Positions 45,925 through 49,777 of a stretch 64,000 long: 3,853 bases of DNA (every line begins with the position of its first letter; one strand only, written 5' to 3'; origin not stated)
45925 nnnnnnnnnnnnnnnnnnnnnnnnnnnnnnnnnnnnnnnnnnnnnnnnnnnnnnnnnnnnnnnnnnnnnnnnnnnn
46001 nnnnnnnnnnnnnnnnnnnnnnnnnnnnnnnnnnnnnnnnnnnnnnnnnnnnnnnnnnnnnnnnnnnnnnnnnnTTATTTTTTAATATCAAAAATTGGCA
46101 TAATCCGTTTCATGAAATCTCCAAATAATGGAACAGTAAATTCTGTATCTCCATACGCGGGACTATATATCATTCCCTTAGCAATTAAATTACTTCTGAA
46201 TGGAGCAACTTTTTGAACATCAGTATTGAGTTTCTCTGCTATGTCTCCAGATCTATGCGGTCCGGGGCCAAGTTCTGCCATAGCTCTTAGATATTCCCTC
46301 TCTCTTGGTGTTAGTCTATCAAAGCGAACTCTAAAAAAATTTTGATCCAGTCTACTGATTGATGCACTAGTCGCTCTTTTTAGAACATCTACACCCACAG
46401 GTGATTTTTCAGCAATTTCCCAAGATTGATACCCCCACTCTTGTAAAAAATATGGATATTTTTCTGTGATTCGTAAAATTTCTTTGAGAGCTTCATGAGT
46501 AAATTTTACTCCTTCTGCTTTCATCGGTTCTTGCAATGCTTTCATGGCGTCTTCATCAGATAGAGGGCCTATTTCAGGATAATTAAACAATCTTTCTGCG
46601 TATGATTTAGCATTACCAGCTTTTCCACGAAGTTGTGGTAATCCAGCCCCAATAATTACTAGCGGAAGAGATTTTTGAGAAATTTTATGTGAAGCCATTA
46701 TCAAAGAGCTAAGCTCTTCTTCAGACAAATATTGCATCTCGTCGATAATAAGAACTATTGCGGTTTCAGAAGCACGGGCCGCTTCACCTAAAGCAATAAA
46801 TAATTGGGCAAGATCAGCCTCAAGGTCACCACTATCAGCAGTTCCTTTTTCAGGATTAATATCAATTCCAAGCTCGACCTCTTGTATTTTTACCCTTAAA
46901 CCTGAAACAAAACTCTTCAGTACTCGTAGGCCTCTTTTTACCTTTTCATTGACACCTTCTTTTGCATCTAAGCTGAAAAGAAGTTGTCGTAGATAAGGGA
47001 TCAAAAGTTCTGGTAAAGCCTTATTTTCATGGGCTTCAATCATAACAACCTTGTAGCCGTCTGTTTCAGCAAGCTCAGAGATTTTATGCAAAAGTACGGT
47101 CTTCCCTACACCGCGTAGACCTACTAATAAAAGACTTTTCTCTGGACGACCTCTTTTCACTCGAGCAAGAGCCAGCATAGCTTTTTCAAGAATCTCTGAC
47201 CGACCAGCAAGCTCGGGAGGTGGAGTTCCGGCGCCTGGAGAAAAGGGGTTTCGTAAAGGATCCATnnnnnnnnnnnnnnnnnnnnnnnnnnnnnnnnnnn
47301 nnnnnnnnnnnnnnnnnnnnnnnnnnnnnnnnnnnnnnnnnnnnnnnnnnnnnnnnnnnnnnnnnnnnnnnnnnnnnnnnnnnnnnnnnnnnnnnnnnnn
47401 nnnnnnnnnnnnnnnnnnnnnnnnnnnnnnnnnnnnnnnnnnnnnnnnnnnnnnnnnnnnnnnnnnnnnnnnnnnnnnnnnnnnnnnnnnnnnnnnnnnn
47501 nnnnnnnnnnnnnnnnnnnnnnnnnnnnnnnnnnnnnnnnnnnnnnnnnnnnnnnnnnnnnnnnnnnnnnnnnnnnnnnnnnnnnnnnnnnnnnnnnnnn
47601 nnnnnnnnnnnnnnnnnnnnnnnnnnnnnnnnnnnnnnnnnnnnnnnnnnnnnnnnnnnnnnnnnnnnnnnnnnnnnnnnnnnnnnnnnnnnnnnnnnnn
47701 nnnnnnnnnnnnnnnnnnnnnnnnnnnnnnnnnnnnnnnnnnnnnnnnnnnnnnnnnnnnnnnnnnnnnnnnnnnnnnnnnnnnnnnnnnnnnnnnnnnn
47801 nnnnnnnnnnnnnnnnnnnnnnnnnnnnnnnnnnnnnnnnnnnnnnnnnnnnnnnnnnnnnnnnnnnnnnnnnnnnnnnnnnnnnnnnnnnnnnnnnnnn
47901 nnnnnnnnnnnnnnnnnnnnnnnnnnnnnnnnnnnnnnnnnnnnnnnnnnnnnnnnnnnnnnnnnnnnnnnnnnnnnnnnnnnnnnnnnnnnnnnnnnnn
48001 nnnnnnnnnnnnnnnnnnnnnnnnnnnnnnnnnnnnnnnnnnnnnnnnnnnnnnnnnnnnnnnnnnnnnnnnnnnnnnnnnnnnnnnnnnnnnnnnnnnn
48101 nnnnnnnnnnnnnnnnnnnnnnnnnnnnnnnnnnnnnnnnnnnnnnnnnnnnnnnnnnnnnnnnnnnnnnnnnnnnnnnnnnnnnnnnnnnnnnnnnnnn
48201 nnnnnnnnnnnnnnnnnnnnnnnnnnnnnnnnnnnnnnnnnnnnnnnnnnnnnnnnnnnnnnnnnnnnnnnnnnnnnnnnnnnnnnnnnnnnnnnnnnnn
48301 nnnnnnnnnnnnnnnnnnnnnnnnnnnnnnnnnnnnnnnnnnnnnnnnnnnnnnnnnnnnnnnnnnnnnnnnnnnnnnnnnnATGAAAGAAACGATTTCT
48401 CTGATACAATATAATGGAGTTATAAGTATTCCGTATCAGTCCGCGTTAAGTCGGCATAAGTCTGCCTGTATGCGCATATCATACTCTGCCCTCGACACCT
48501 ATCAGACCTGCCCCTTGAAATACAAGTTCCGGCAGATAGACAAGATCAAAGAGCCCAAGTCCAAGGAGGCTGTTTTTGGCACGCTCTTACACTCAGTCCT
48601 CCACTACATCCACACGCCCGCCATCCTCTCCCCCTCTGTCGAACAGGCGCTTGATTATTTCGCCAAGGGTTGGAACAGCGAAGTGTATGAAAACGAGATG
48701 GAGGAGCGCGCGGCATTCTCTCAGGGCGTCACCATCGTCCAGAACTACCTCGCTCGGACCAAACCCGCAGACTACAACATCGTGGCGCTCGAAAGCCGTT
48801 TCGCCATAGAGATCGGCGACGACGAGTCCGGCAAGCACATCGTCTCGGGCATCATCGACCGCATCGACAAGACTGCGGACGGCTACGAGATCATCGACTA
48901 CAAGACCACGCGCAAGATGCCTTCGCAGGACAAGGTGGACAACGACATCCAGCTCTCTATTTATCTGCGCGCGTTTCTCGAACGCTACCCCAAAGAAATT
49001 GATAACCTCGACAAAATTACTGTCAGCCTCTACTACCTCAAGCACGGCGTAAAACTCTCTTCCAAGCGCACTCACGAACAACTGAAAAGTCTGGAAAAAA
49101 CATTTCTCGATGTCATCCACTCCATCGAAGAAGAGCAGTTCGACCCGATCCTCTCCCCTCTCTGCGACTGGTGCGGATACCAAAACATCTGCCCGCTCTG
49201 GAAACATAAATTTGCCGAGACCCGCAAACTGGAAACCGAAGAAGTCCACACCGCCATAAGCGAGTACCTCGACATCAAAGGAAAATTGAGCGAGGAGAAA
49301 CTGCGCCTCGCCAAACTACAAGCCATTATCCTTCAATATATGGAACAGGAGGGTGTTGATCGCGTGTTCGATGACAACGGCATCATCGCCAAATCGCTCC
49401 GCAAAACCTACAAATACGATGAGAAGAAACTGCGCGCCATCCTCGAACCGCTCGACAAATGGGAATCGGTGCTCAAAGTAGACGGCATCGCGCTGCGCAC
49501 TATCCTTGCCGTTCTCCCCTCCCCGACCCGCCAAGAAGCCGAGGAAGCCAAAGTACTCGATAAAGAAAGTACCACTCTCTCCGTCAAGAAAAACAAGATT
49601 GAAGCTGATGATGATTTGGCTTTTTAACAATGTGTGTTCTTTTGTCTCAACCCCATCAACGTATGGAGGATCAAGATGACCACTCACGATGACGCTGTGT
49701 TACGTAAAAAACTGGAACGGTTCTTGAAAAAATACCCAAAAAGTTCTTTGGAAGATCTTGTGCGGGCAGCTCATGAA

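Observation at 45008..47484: AT-rich islet with a co-transcribed AAA+ (Arch_ATPase/STAND-like) ATPase and an uncharacterised 212-aa partner - candidate novel two-gene defence-type module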

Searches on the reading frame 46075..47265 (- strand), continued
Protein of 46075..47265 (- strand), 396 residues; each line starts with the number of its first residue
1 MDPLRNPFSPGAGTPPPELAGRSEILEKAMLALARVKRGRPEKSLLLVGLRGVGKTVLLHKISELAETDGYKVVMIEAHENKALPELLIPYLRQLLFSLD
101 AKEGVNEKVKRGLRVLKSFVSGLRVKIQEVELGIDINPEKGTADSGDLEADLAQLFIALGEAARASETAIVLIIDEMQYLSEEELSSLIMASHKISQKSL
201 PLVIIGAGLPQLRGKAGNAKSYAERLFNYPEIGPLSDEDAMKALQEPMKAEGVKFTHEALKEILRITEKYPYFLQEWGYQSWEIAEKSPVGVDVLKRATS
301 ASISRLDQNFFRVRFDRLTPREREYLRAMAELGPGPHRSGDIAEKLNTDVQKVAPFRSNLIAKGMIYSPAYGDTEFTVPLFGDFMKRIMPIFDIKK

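Call 87: search_protein_families(library=pfam, proteins=[L080:1027-3387:+, L080:3419-4885:+, L080:6197-7945:+, L056:2207-4915:+, L056:6245-8221:+, L071:1603-4770:+, L072:4698-8885:+, L046:6227-7996:+, L110:1675-3795:+, L087:2732-4870:+], max_evalue=0.00001)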
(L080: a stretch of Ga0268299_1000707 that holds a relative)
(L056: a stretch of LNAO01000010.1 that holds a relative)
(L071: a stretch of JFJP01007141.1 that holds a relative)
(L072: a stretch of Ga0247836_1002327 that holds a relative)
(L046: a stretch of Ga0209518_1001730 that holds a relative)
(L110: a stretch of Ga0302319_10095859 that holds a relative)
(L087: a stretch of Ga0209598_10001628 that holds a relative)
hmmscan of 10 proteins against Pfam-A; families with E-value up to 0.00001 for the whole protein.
L080:1027-3387:+ (787 aa): 7 families
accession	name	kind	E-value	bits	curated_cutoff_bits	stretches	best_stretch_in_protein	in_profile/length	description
PF04851.21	ResIII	-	6.4e-48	163.2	22.5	1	168-324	4-163/164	Type III restriction enzyme, res subunit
PF08463.15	EcoEI_R_C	-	3.4e-37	128.5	24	1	632-786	1-163/163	EcoEI R protein C-terminal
PF18766.7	SWI2_SNF2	-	1.7e-20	74.1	26.7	1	171-356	1-188/221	SWI2/SNF2 ATPase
PF00270.35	DEAD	-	6.5e-12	45.9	26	1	171-326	3-163/167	DEAD/DEAH box helicase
PF04313.20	HSDR_N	-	1.2e-09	38.8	25.1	1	8-116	3-194/198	Type I restriction enzyme R protein N terminus (HSDR_N)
PF13588.12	HSDR_N_2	-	1.7e-08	35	25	1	33-121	14-103/110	Type I restriction enzyme R protein N terminus (HSDR_N)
PF00271.37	Helicase_C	-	7.1e-06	26.7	23.5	0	411-525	6-110/110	Helicase conserved C-terminal domain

L080:3419-4885:+ (489 aa): 5 families
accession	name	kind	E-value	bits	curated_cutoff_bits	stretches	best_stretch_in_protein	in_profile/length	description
PF02384.22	N6_Mtase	-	5.6e-80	269.4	20.4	1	140-447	2-303/311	N-6 DNA Methylase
PF12161.14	HsdM_N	-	1.8e-15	58.2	24.5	1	4-129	2-135/135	HsdM N-terminal domain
PF07669.17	Eco57I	-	3.5e-10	40.7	25.3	1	261-356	66-171/171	Eco57I restriction-modification methylase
PF01170.24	UPF0020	-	1.6e-07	31.6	22.3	1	174-279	20-132/197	RMKL-like, methyltransferase domain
PF20473.4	MmeI_Mtase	-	9.9e-06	25.3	27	0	185-250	22-93/259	MmeI, DNA-methyltransferase domain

L080:6197-7945:+ (583 aa): 1 family
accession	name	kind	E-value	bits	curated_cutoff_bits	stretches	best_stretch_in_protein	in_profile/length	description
PF01420.25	Methylase_S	-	3.6e-23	83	22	1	104-286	1-167/168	Type I restriction modification DNA specificity domain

L056:2207-4915:+ (903 aa): 1 family
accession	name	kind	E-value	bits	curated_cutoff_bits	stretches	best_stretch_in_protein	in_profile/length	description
PF04851.21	ResIII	-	1.3e-11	45.1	22.5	1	104-336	20-163/164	Type III restriction enzyme, res subunit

L056:6245-8221:+ (659 aa): 1 family
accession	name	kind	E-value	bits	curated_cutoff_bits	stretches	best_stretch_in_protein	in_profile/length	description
PF01555.25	N6_N4_Mtase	-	9.8e-43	147.1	26.7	1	125-426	2-218/221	DNA methylase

L071:1603-4770:+ (1056 aa): 4 families
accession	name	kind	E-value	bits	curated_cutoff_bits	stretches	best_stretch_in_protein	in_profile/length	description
PF00271.37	Helicase_C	-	1e-17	64.8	23.5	1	695-819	2-108/110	Helicase conserved C-terminal domain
PF00176.29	SNF2-rel_dom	-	6.5e-12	45.6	24.9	1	258-416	2-177/290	SNF2-related domain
PF04851.21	ResIII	-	1.3e-09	38.7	22.5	1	281-403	32-163/164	Type III restriction enzyme, res subunit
PF13091.12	PLDc_2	-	4e-08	33.6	27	1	75-198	37-132/132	PLD-like domain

L072:4698-8885:+ (1396 aa): 3 families
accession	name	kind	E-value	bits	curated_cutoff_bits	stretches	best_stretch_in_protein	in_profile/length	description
PF18135.7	Type_ISP_C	-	3.8e-66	224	25.9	1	778-1131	8-340/342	Type ISP C-terminal specificity domain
PF07669.17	Eco57I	-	6.3e-07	30.1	25.3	1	560-672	64-166/171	Eco57I restriction-modification methylase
PF02384.22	N6_Mtase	-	2.7e-06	27.4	20.4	0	361-399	6-44/311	N-6 DNA Methylase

L046:6227-7996:+ (590 aa): 6 families
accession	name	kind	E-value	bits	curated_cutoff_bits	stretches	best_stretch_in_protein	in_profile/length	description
PF01807.25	Zn_ribbon_DnaG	-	1.3e-36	124.8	24.9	1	2-94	3-95/98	CHC2 zinc finger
PF08275.17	DNAG_N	-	4.3e-35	121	26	1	116-253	1-127/128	DNA primase catalytic core, N-terminal domain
PF13155.12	Toprim_2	-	8.6e-18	64.9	22.1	1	264-348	1-87/88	Toprim-like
PF13662.12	Toprim_4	-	3.7e-11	43.5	25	1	262-336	2-83/85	Toprim domain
PF10410.14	DnaB_bind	-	1.1e-09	38.9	20.6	1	367-421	1-55/56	DnaB-helicase binding domain of primase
PF01751.28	Toprim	-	1.1e-06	29.1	23.1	1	263-338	2-92/96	Toprim domain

L110:1675-3795:+ (707 aa): 4 families
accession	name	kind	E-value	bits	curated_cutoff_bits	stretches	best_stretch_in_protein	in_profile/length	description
PF00580.27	UvrD-helicase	-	2e-16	60.9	23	1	235-480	1-254/271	UvrD/REP helicase N-terminal domain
PF13361.12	UvrD_C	-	7.9e-16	58.8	25.6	1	603-681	278-348/350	UvrD-like helicase C-terminal domain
PF13245.12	AAA_19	-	5.8e-09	36.7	25.1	1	250-478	13-130/134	AAA domain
PF13538.12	UvrD_C_2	-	6.3e-08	32.8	27.4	0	657-678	28-51/52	UvrD-like helicase C-terminal domain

L087:2732-4870:+ (713 aa): 4 families
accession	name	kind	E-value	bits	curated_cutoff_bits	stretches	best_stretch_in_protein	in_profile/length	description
PF02737.24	3HCDH_N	-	3.1e-54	184.1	22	1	316-494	1-179/180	3-hydroxyacyl-CoA dehydrogenase, NAD binding domain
PF00378.25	ECH_1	-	7.8e-28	97.9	27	1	9-185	3-172/251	Enoyl-CoA hydratase/isomerase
PF16113.10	ECH_2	-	1.2e-12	48.4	27.2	1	24-184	12-169/335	Enoyl-CoA hydratase/isomerase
PF00725.27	3HCDH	-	3.2e-11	44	22.1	1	497-597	1-97/97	3-hydroxyacyl-CoA dehydrogenase, C-terminal domain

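Call 95: search_dna_similar(query=window:46075-47265:-, collection=phages, mode=protein, max_evalue=0.00001, max_rows=10)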
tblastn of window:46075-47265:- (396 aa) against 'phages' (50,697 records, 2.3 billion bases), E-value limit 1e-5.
Records with a match: 2; places in all: 2; records where one place covers at least 80% of the query: 2.
Best place of each record, by identity: <60% 2.
By first word of the organism name: Bacteriophage 1; Methanobrevibacter 1.
By host as written in the record: - 1; Methanobrevibacter smithii ATCC 35061 (PS) 1.
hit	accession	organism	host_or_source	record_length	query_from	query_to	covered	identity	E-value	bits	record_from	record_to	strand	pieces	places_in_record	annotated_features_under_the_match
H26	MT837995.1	Bacteriophage sp.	human fecal samples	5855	1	386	97%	39.7%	5e-77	265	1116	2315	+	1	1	record has no annotation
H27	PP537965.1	Methanobrevibacter smithii tailed virus 1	Methanobrevibacter smithii ATCC 35061 ...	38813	7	333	83%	22.5%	4e-10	68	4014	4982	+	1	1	putative ORC1/Cdc6 replication initiation protein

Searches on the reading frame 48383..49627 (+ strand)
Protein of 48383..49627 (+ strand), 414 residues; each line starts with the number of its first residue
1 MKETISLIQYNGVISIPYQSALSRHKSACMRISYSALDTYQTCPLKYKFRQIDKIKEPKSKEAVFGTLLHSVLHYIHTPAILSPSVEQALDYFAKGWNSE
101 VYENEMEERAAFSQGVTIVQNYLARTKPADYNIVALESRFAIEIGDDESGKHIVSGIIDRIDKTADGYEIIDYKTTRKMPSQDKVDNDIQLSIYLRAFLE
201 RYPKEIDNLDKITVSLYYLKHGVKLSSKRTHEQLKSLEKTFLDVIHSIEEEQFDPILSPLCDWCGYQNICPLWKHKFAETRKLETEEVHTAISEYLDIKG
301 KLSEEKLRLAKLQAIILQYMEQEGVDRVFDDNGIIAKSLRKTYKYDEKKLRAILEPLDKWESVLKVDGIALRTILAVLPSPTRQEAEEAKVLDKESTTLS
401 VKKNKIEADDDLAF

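Call 3: search_protein_families(library=pfam, proteins=[window:48383-49627:+], max_evalue=0.1)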
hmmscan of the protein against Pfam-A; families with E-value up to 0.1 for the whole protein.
window:48383-49627:+ (414 aa): 5 families
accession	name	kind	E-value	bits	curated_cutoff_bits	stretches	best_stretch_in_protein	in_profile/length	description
PF12705.13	PDDEXK_1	-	4.5e-37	128.8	22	1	31-271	1-247/247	PD-(D/E)XK nuclease superfamily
PF10926.14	DUF2800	-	3.9e-07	30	21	1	32-290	4-252/368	Protein of unknown function (DUF2800)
PF01930.23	Cas_Cas4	-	0.00063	20.3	22.7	1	155-270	53-158/160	Domain of unknown function DUF83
PF24091.1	DUF7376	-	0.0032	17.7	27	1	279-403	83-218/219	Family of unknown function (DUF7376)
PF08696.17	Dna2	-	0.077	13.1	22.4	0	32-112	56-137/204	DNA replication factor Dna2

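Call 83: search_protein_families(library=padloc, proteins=[window:48383-49627:+], max_evalue=0.01)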
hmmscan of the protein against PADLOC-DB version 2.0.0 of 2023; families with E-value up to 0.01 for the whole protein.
window:48383-49627:+ (414 aa): 10 families
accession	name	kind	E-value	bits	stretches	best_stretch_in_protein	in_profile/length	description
PDLC01447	Cas4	-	2.1e-13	49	1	29-271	2-158/161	"CAS-I,CAS-II,CAS-III,CAS-IV,CAS-V,CAS-VI; acquisition_associated"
PDLC00943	Cas4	-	1.3e-12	46.1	1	149-271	63-179/180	CRISPR-associated protein Cas4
PDLC01250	Cas4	-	5.1e-12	44.4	1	148-271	56-168/168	"CAS-I,CAS-II,CAS-III,CAS-IV,CAS-V,CAS-VI; acquisition_associated"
PDLC00944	Cas4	-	8.4e-12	43.6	1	149-271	62-177/177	Cas4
PDLC01747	Cas1g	-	2.5e-05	21.1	1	142-286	54-193/523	-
PDLC01611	Cas4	-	5.2e-05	21.6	1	107-270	25-156/158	"CAS-I,CAS-II,CAS-III,CAS-IV,CAS-V,CAS-VI; acquisition_associated"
PDLC01771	Cas4b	-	0.00028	19.1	1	153-270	53-158/162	-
PDLC02083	Cas4_II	-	0.0012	17.3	1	128-270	52-183/186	-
PDLC00060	DruK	-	0.0067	13.8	0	32-79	2-51/347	PD-(D/E)XK nuclease superfamily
PDLC02085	Cas4a2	-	0.0086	14.4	0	186-272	84-163/166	-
